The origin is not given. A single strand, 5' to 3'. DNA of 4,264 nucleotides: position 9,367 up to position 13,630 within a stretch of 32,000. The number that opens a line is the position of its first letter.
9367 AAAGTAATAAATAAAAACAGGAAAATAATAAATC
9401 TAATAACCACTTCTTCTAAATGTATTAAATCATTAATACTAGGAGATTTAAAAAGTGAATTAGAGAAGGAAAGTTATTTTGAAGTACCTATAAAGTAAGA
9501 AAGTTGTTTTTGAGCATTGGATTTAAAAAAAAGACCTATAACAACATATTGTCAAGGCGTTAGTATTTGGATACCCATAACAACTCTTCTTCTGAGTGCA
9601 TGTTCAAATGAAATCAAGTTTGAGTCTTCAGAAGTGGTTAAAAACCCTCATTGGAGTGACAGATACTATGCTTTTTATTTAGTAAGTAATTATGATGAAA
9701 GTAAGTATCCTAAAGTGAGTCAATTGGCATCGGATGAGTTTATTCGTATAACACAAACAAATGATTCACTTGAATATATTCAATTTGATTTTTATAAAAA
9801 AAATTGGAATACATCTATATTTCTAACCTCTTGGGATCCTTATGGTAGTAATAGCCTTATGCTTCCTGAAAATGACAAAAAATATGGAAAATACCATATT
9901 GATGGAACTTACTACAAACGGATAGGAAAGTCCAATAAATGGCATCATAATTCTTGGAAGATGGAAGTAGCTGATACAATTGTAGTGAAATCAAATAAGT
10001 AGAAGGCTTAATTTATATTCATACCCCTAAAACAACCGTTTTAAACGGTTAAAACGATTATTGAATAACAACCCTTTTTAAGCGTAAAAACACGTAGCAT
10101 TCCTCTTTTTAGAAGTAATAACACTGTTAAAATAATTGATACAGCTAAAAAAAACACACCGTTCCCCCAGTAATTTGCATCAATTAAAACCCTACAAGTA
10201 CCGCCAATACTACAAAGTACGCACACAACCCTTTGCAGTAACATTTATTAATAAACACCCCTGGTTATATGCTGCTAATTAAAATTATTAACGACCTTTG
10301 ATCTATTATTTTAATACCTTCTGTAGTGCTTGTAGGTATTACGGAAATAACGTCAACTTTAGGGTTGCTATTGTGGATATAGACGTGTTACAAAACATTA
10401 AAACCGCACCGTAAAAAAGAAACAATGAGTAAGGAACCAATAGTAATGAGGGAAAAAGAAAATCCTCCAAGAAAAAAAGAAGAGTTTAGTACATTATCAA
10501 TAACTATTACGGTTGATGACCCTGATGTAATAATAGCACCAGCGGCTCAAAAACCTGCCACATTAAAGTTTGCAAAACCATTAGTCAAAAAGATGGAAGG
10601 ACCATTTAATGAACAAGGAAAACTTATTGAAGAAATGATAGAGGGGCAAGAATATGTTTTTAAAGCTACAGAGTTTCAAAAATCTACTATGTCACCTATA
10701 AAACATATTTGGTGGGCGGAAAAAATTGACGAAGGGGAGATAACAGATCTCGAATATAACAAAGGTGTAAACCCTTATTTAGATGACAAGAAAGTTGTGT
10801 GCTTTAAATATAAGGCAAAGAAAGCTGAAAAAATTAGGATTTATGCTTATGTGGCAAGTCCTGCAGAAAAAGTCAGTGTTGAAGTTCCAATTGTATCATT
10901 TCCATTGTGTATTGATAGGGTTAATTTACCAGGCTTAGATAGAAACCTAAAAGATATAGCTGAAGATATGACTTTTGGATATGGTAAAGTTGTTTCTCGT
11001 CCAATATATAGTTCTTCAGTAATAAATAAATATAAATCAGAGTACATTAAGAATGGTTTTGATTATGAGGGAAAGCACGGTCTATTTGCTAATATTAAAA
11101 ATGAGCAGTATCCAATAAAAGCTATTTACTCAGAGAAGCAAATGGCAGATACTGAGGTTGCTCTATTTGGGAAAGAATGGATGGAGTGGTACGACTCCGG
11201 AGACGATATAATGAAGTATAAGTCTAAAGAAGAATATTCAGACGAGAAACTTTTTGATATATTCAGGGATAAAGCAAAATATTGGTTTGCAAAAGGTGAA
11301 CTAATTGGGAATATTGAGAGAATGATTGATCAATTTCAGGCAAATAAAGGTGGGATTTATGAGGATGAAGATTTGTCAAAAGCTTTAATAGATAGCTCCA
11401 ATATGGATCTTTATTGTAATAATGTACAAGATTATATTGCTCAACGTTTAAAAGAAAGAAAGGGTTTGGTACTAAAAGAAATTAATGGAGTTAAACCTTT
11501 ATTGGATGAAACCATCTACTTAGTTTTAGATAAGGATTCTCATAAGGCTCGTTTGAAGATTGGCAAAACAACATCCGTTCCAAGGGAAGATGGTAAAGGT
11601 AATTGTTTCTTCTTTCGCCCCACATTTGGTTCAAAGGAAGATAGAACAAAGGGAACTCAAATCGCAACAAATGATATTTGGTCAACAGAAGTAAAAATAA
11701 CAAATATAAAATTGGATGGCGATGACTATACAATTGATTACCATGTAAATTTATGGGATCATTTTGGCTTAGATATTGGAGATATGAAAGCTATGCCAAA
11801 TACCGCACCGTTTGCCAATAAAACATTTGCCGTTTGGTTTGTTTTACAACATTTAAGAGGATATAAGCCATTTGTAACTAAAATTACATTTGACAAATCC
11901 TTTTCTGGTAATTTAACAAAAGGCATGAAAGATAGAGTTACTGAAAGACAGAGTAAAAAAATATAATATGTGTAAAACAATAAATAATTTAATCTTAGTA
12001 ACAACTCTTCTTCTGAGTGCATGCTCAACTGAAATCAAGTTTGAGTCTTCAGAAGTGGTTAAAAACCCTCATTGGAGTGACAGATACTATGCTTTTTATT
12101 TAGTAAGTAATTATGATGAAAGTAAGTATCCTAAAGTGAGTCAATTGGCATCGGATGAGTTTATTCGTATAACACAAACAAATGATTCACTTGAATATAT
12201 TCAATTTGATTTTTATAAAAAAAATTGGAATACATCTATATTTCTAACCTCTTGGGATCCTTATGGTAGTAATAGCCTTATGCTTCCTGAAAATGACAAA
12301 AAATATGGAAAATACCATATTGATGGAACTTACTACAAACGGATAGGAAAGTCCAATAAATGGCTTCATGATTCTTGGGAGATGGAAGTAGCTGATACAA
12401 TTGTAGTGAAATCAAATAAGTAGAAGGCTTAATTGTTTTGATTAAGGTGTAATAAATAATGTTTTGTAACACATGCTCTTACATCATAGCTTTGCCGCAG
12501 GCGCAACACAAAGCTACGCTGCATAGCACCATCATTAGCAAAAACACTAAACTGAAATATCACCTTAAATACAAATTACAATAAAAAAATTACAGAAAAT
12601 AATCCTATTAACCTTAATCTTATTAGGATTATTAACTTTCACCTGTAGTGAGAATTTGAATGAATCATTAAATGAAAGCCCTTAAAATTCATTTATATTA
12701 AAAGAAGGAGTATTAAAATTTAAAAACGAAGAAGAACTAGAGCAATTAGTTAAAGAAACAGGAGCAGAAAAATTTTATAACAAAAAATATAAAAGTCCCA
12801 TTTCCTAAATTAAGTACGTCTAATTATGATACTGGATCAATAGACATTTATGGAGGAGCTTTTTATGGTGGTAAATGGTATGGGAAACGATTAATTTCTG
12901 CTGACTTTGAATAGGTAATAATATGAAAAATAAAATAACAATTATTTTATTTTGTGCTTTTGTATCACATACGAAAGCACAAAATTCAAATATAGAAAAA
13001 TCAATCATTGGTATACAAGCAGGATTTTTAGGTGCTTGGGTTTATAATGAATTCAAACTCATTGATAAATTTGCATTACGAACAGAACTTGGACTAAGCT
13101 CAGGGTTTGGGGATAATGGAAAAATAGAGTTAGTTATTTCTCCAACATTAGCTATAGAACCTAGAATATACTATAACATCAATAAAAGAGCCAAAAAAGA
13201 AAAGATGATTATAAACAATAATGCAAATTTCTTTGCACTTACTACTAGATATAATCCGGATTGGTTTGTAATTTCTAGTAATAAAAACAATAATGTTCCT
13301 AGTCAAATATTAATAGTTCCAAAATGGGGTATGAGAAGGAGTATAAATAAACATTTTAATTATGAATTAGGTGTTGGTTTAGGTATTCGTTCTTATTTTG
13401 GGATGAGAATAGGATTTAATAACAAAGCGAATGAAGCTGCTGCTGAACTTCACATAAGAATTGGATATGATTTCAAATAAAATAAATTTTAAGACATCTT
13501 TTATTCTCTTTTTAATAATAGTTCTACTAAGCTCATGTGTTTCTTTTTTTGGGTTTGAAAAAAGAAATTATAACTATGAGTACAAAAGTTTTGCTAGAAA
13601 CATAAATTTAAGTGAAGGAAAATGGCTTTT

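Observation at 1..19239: Hcp(TssD)-anchored polymorphic toxin/immunity island with six toxin types and several orphan modules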

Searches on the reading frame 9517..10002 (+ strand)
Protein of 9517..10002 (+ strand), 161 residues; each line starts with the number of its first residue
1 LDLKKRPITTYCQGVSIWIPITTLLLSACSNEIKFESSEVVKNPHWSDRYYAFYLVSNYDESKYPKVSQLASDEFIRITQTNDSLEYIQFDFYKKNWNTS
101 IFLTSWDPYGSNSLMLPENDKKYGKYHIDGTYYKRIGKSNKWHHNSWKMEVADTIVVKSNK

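Call 5: search_protein_families(library=pfam, max_evalue=0.01, proteins=[window:9517-10002:+])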
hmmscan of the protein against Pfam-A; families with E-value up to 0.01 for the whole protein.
window:9517-10002:+ (161 aa): 0 families

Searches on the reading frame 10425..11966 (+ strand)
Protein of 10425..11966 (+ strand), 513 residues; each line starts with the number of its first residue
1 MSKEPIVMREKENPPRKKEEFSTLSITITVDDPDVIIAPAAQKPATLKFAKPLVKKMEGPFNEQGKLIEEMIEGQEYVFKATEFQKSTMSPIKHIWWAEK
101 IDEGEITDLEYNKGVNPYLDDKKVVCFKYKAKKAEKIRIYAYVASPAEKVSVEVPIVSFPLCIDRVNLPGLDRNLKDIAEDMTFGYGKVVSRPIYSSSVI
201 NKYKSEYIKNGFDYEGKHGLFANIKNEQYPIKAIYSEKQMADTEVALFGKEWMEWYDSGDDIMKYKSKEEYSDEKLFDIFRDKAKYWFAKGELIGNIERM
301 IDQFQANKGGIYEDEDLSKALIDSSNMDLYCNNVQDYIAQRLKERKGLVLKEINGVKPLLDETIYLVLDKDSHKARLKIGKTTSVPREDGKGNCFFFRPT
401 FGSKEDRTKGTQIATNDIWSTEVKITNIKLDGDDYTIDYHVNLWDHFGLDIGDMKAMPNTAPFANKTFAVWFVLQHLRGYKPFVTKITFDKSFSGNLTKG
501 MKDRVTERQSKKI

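Call 5: search_protein_families(library=pfam, max_evalue=0.01, proteins=[window:10425-11966:+])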
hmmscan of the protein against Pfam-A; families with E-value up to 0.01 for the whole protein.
window:10425-11966:+ (513 aa): 1 family
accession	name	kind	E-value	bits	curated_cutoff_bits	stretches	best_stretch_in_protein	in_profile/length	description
PF11692.13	DUF3289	-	2.9e-18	66.8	25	1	399-488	177-265/272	Protein of unknown function (DUF3289)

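Call 7: search_protein_families(library=ncbifam, max_evalue=0.01, proteins=[window:10425-11966:+])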
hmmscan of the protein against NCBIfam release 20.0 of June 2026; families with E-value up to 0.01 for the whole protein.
window:10425-11966:+ (513 aa): 1 family
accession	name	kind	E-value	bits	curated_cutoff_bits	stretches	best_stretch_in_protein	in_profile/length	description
TIGR03034.1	TIGR03034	subfamily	2.2e-18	66.7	156.45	2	399-488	179-267/274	YPO3983 family protein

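Call 30: search_solved_structures(query=window:10425-11966:+, max_evalue=1)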
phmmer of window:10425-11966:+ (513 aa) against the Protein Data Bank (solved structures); distinct sequences matched with E-value up to 1: 3.
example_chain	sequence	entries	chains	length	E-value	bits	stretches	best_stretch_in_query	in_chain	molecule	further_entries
9jg8_B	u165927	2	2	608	3e-53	184.6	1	131-497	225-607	DUF3289 family protein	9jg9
9jdi_A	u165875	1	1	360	2.1e-50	175.2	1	158-497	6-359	DUF3289 family protein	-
8tpu_A2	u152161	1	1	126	0.066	15.2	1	158-233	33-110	60S ribosomal protein L28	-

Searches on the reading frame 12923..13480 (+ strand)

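Call 5: search_protein_families(library=pfam, max_evalue=0.01, proteins=[window:12923-13480:+])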
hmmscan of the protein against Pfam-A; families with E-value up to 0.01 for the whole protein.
window:12923-13480:+ (185 aa): 1 family
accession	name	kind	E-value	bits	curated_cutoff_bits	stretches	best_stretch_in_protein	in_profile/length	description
PF20448.3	DUF6705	-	0.0051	17.1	24.4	1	1-43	1-45/188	Family of unknown function (DUF6705)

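Call 7: search_protein_families(library=ncbifam, max_evalue=0.01, proteins=[window:12923-13480:+])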
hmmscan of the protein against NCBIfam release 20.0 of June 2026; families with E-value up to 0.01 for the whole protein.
window:12923-13480:+ (185 aa): 0 families
